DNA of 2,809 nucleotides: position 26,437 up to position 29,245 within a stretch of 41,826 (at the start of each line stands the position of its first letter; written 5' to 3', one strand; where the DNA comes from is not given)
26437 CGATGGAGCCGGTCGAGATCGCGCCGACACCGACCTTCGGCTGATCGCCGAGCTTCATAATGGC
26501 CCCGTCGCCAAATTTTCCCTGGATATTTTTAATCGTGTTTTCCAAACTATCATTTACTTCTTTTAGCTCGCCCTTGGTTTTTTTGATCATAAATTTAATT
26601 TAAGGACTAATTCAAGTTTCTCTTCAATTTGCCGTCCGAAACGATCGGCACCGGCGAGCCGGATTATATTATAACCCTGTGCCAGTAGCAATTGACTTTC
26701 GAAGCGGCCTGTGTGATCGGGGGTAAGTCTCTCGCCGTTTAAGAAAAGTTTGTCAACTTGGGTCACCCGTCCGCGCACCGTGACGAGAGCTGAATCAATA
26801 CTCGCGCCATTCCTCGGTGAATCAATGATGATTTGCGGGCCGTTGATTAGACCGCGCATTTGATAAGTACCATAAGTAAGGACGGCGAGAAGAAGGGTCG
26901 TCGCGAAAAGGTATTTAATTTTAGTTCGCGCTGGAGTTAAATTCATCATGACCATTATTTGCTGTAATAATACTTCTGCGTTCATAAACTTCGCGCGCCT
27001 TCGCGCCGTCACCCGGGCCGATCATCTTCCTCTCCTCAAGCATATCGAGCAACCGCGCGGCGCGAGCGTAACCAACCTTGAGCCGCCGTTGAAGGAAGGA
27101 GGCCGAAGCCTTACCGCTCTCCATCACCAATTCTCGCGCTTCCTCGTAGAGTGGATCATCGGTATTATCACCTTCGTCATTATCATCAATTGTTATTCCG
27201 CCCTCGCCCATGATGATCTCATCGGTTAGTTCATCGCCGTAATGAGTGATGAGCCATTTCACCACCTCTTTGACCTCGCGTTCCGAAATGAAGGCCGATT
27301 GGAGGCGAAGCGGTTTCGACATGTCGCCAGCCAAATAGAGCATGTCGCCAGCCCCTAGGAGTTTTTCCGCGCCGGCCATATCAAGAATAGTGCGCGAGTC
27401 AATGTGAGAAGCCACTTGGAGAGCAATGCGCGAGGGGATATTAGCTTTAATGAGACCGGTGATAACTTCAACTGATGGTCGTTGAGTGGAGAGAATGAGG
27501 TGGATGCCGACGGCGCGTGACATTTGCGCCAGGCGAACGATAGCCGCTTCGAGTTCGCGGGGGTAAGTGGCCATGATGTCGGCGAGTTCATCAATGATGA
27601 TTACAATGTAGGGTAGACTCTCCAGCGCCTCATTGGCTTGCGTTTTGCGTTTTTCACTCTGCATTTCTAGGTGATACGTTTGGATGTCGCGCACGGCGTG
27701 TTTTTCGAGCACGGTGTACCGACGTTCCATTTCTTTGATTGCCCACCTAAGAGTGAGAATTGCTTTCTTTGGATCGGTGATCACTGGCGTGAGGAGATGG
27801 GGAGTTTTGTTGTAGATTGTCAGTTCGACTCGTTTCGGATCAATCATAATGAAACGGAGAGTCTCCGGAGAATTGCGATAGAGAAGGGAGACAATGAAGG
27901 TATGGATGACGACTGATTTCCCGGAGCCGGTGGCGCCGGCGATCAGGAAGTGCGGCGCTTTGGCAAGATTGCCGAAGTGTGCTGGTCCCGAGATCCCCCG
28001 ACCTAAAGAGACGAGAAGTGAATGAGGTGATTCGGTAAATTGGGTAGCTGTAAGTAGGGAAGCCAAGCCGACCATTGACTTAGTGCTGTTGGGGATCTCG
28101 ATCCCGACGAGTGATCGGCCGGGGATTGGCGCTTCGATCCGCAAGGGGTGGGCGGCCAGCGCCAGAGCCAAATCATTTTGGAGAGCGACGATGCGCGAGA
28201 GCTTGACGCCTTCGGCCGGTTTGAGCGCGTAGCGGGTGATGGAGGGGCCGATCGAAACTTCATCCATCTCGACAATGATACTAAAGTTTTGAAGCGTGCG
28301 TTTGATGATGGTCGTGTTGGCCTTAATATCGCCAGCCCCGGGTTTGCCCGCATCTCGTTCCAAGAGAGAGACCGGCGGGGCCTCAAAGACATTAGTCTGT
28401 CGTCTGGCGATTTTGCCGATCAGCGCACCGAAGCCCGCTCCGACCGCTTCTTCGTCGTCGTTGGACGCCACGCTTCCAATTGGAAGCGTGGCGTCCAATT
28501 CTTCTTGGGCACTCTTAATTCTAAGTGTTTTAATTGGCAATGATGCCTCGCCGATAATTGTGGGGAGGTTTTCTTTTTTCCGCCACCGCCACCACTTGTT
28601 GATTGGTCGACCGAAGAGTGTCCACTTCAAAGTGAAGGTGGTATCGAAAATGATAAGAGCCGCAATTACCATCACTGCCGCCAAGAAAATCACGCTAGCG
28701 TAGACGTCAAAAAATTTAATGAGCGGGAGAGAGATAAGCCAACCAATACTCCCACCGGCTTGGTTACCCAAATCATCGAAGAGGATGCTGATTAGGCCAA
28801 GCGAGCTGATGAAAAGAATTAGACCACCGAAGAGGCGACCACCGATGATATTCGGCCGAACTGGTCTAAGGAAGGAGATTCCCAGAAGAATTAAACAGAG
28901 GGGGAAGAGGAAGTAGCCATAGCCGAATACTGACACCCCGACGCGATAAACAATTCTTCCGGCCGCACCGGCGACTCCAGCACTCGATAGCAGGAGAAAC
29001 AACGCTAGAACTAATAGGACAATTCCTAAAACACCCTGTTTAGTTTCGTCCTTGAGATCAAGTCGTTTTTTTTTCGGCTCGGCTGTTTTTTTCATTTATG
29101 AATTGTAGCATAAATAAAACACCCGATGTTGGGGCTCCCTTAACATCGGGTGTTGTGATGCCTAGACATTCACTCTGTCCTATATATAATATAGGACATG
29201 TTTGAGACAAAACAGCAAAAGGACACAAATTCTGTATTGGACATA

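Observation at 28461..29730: Perfect 32-38 bp palindromes inserted in frame into two divergent genes, always encoding LPIGS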

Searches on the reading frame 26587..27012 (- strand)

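Call 6: search_protein_families(library=pfam, proteins=[window:26587-27012:-], max_evalue=0.01)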
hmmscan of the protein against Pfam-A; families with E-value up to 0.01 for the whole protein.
window:26587-27012:- (141 aa): 1 family
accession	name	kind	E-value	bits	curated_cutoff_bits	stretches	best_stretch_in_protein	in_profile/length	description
PF09136.16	Glucodextran_B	-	1.6e-10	41.2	27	1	59-136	1-80/83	Glucodextranase, domain B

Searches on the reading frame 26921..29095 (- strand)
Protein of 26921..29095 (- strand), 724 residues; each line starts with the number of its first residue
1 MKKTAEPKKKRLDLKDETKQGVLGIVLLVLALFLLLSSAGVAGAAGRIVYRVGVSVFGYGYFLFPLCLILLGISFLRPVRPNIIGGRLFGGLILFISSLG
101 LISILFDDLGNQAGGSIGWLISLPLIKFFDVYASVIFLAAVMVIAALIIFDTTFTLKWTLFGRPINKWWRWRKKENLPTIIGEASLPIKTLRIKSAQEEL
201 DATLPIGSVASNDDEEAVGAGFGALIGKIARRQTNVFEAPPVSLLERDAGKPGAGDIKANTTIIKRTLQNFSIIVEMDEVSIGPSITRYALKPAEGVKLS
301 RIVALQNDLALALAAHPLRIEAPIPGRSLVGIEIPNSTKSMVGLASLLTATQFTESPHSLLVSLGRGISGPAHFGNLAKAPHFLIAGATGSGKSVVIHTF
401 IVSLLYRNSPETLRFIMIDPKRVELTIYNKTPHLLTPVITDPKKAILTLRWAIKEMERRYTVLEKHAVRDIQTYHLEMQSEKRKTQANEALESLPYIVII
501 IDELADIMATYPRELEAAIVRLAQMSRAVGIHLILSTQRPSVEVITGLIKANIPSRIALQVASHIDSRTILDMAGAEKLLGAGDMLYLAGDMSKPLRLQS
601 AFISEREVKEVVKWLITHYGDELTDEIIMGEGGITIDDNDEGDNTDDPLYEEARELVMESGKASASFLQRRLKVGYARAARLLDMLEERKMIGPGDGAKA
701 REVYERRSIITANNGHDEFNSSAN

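Call 6: search_protein_families(library=pfam, proteins=[window:26921-29095:-], max_evalue=0.01)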
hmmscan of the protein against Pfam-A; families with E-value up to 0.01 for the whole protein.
window:26921-29095:- (724 aa): 10 families
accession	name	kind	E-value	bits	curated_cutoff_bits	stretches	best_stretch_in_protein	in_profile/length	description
PF01580.24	FtsK_SpoIIIE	-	1e-60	205.4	24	1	345-542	3-221/221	FtsK/SpoIIIE family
PF17854.6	FtsK_alpha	-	9.2e-27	93.6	22.9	1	240-336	2-101/101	FtsK alpha domain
PF09397.16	FtsK_gamma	-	8.2e-25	86.8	30.6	1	645-704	2-61/63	Ftsk gamma domain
PF13491.11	FtsK_4TM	-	4.5e-07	30.1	23.1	1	42-154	47-163/171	4TM region of DNA translocase FtsK/SpoIIIE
PF04851.21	ResIII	-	9.8e-05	22.8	22.5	1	379-504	22-134/164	Type III restriction enzyme, res subunit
PF13245.12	AAA_19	-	0.0005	20.7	25.1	1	378-518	9-113/134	AAA domain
PF05621.17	TniB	-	0.00058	19.8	22.4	0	475-543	99-167/189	Bacterial TniB protein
PF12846.13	AAA_10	-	0.0019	17.8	27.5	1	375-423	16-60/362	AAA-like domain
PF13401.12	AAA_22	-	0.0025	18.6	27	0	382-538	7-123/130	AAA domain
PF01935.23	DUF87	-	0.0045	17.5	23.2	0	381-420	24-60/220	Helicase HerA, central domain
